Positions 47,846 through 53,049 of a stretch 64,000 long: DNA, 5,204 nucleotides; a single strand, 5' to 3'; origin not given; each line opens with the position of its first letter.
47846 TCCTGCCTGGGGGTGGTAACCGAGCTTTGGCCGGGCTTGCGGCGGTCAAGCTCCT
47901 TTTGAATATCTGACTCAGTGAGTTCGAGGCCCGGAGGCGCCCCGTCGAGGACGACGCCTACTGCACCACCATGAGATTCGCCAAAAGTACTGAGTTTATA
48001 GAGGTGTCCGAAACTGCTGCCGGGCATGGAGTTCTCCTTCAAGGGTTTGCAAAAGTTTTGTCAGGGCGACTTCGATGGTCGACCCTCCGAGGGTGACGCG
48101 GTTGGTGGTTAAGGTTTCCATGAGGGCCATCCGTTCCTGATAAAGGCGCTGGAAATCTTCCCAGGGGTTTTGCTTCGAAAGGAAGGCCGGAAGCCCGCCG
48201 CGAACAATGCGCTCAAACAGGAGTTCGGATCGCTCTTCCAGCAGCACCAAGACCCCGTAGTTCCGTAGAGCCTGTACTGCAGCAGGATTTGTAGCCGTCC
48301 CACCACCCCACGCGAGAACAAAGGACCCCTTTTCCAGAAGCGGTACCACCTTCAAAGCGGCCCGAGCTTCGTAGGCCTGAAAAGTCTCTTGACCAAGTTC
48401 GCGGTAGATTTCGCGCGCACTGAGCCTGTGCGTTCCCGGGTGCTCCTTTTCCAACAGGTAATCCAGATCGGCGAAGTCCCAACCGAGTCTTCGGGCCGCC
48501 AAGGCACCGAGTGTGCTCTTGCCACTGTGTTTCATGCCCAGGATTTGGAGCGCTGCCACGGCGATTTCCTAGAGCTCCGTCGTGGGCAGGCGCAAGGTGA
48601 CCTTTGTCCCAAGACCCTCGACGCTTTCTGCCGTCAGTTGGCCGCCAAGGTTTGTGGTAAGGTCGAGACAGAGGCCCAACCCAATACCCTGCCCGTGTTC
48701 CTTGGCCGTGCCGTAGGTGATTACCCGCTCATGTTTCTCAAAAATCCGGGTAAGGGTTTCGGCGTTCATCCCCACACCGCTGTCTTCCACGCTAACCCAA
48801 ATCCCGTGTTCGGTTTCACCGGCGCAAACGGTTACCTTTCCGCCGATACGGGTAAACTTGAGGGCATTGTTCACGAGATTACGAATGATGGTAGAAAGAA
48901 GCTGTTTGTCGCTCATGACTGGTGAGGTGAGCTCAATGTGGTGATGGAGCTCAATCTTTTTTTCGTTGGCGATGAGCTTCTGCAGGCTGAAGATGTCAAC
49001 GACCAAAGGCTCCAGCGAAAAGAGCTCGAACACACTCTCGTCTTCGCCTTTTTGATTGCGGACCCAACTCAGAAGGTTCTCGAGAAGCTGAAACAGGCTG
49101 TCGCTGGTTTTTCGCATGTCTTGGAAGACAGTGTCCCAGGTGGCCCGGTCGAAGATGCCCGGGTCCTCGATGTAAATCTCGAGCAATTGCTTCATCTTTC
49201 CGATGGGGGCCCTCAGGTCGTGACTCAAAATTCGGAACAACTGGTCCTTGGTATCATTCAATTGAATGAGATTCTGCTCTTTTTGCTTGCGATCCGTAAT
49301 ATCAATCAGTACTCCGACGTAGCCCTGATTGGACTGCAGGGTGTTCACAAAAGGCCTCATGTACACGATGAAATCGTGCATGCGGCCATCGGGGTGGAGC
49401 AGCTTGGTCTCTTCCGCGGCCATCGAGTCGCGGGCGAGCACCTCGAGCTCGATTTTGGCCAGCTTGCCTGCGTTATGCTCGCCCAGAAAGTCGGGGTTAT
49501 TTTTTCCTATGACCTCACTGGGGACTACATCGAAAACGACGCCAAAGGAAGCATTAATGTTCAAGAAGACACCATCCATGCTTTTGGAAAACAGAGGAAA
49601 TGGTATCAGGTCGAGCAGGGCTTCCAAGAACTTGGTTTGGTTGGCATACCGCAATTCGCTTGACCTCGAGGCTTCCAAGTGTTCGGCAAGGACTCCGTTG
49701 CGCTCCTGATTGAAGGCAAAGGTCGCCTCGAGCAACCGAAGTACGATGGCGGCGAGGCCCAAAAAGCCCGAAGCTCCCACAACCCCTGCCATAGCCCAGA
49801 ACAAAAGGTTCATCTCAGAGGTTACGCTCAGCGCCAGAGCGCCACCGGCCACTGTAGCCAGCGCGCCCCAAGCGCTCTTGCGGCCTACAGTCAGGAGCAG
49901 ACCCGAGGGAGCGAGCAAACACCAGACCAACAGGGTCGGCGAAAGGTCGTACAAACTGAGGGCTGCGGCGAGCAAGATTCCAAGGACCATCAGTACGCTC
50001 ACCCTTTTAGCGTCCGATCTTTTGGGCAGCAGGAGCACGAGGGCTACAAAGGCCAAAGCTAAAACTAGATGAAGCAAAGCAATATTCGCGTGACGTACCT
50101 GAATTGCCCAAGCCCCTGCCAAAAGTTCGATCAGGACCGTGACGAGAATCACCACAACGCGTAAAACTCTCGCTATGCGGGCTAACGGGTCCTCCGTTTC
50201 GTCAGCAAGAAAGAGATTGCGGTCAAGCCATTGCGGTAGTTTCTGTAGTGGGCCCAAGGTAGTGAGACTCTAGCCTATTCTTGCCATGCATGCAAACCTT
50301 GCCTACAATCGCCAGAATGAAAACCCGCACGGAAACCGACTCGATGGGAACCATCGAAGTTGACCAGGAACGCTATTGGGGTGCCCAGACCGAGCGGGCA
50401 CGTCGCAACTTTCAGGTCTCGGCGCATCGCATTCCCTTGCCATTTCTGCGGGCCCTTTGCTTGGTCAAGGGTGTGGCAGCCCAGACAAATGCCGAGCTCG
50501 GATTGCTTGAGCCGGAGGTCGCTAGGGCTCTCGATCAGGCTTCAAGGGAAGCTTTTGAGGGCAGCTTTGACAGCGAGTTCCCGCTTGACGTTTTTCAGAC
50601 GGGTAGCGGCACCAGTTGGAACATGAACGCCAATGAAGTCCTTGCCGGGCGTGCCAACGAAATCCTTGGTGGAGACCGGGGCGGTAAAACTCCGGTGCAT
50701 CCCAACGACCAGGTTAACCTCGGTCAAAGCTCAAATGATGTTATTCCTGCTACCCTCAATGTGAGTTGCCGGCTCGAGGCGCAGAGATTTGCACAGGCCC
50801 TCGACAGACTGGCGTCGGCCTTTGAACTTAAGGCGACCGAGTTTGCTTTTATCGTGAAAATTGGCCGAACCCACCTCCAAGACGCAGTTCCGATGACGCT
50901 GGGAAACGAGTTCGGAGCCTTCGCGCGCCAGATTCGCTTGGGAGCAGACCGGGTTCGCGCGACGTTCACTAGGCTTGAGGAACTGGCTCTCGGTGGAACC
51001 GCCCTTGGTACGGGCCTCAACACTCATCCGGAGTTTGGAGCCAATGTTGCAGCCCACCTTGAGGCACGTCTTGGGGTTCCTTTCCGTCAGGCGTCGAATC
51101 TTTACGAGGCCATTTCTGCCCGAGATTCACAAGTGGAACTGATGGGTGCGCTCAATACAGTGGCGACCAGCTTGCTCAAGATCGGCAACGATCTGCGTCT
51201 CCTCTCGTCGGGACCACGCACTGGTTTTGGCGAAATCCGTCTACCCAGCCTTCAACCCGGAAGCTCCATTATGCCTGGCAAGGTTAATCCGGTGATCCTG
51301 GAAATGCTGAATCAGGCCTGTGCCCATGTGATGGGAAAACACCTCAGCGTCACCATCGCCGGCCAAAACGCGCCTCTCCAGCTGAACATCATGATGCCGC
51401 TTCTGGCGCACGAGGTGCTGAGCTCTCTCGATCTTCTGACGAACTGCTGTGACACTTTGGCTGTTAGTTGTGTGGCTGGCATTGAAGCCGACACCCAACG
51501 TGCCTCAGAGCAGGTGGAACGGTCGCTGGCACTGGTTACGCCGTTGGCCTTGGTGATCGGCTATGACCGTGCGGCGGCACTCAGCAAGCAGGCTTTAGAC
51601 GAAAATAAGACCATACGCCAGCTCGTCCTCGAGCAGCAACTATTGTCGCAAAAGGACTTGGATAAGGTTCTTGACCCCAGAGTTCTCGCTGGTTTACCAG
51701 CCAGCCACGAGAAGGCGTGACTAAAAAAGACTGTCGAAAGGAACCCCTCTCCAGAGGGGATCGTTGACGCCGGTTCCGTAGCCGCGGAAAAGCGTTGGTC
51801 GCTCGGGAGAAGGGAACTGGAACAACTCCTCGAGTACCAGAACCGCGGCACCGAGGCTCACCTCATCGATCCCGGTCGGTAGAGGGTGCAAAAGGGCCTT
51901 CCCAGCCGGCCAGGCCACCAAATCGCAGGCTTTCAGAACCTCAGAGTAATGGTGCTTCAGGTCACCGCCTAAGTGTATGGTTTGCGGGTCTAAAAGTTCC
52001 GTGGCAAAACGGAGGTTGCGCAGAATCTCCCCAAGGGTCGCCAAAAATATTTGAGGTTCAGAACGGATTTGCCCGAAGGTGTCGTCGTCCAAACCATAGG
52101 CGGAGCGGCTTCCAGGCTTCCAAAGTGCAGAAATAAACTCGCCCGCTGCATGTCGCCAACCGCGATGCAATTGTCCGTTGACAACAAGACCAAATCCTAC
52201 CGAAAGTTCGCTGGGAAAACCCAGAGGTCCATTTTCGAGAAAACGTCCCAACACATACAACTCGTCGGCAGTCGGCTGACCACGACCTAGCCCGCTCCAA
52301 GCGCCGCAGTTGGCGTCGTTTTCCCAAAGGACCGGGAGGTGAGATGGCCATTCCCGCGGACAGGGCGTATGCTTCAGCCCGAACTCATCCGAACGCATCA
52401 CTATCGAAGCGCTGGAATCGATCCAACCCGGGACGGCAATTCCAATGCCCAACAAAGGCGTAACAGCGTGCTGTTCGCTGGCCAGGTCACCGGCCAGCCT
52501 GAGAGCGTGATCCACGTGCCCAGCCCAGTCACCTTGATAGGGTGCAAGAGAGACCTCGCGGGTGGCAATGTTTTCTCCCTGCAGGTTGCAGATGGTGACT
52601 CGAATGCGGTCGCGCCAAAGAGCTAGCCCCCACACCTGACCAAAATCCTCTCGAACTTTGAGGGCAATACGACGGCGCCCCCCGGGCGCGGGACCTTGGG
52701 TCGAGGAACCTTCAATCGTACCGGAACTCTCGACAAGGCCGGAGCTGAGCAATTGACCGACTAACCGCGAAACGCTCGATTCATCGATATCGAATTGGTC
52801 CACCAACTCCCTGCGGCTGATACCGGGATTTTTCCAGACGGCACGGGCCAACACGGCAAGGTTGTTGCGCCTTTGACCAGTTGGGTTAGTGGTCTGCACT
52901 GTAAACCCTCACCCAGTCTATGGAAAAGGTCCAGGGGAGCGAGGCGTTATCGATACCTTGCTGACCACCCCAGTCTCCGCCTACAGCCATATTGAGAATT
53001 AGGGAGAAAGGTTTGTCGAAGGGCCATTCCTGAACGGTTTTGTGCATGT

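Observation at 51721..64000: Laminarin-type beta-1,3-glucan utilisation locus built around a large GH94-superfamily-like phosphorylase coupled to the transporter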

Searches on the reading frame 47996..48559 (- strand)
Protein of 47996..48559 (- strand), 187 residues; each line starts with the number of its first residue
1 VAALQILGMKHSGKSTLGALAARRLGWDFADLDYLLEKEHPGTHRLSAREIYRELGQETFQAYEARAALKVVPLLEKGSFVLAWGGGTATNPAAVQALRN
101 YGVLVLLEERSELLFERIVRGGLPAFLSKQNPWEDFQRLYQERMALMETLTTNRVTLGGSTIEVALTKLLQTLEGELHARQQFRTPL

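Call 18: search_protein_families(library=pfam, proteins=[window:47996-48559:-], max_evalue=0.001)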
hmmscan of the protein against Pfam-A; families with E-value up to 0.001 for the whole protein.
window:47996-48559:- (187 aa): 1 family
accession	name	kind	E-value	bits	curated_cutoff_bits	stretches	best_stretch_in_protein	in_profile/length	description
PF01202.28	SKI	-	3.7e-20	73.1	22.1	1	12-173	3-158/159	Shikimate kinase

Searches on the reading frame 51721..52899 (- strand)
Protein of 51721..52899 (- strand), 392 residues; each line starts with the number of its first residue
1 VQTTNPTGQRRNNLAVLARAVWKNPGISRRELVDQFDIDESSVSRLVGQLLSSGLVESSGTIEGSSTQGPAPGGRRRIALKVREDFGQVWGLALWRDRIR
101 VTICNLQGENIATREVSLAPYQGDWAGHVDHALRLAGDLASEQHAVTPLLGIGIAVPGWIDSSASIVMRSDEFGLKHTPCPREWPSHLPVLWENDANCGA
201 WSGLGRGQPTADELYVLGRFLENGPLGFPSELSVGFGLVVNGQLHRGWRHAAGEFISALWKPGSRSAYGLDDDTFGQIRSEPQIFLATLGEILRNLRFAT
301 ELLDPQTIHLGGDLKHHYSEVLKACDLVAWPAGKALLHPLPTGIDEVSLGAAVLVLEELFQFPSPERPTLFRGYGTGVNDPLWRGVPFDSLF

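Call 4: search_protein_families(library=pfam, proteins=[window:51721-52899:-], max_evalue=0.01)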
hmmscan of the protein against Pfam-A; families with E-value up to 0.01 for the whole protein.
window:51721-52899:- (392 aa): 4 families
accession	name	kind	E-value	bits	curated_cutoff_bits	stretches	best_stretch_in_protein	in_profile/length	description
PF00480.26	ROK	-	4.4e-06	26.9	22.9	1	97-255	9-155/294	ROK family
PF13412.12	HTH_24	-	0.00011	22.2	21.9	1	19-57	10-48/48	Winged helix-turn-helix DNA-binding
PF12802.13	MarR_2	-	0.00012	22.6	27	1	23-57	16-51/61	MarR family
PF01047.28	MarR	-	0.0046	17.3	24.6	1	21-58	12-49/59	MarR family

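Call 5: search_protein_families(library=ncbifam, proteins=[window:51721-52899:-], max_evalue=0.01)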
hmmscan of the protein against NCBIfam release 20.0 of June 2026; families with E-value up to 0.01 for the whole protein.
window:51721-52899:- (392 aa): 5 families
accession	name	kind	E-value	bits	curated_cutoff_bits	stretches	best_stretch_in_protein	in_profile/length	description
NF047937.1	TransRegNagC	equivalog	1.1e-09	38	650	1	13-177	12-168/399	DNA-binding transcriptional regulator NagC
TIGR00744.1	ROK_glcA_fam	subfamily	1.9e-05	24.1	260.35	1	139-255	48-156/318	ROK family glucokinase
NF042998.1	bglucokin_BglK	equivalog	0.00033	20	550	0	149-259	54-157/291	beta-glucoside kinase BglK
NF049930.1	TransRegMlc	equivalog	0.0036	16.6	530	1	12-196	16-195/405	sugar metabolism global transcriptional regulator Mlc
NF009835.0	PRK13310.1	equivalog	0.0038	16.6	380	1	151-255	59-155/303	N-acetylglucosamine kinase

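Call 32: search_solved_structures(query=window:51721-52899:-, max_evalue=0.001, show_alignments=2)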
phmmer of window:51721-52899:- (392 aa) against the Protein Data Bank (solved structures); distinct sequences matched with E-value up to 0.001: 6.
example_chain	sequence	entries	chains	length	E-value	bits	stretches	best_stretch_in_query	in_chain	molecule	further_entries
5f7r_E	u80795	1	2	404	3.4e-09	39.3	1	23-267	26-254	Lmo0178 protein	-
5f7p_E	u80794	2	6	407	3.5e-09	39.2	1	23-267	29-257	Lmo0178 protein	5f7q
4ija_A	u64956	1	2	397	1.2e-08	37.5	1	12-259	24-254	XylR protein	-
2hoe_A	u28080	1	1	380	2.2e-08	36.6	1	6-255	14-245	N-acetylglucosamine kinase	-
4htl_A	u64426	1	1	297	3.3e-05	26.1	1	147-264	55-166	Beta-glucoside kinase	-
3vgk_A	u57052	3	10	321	6.1e-05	25.3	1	94-221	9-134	Glucokinase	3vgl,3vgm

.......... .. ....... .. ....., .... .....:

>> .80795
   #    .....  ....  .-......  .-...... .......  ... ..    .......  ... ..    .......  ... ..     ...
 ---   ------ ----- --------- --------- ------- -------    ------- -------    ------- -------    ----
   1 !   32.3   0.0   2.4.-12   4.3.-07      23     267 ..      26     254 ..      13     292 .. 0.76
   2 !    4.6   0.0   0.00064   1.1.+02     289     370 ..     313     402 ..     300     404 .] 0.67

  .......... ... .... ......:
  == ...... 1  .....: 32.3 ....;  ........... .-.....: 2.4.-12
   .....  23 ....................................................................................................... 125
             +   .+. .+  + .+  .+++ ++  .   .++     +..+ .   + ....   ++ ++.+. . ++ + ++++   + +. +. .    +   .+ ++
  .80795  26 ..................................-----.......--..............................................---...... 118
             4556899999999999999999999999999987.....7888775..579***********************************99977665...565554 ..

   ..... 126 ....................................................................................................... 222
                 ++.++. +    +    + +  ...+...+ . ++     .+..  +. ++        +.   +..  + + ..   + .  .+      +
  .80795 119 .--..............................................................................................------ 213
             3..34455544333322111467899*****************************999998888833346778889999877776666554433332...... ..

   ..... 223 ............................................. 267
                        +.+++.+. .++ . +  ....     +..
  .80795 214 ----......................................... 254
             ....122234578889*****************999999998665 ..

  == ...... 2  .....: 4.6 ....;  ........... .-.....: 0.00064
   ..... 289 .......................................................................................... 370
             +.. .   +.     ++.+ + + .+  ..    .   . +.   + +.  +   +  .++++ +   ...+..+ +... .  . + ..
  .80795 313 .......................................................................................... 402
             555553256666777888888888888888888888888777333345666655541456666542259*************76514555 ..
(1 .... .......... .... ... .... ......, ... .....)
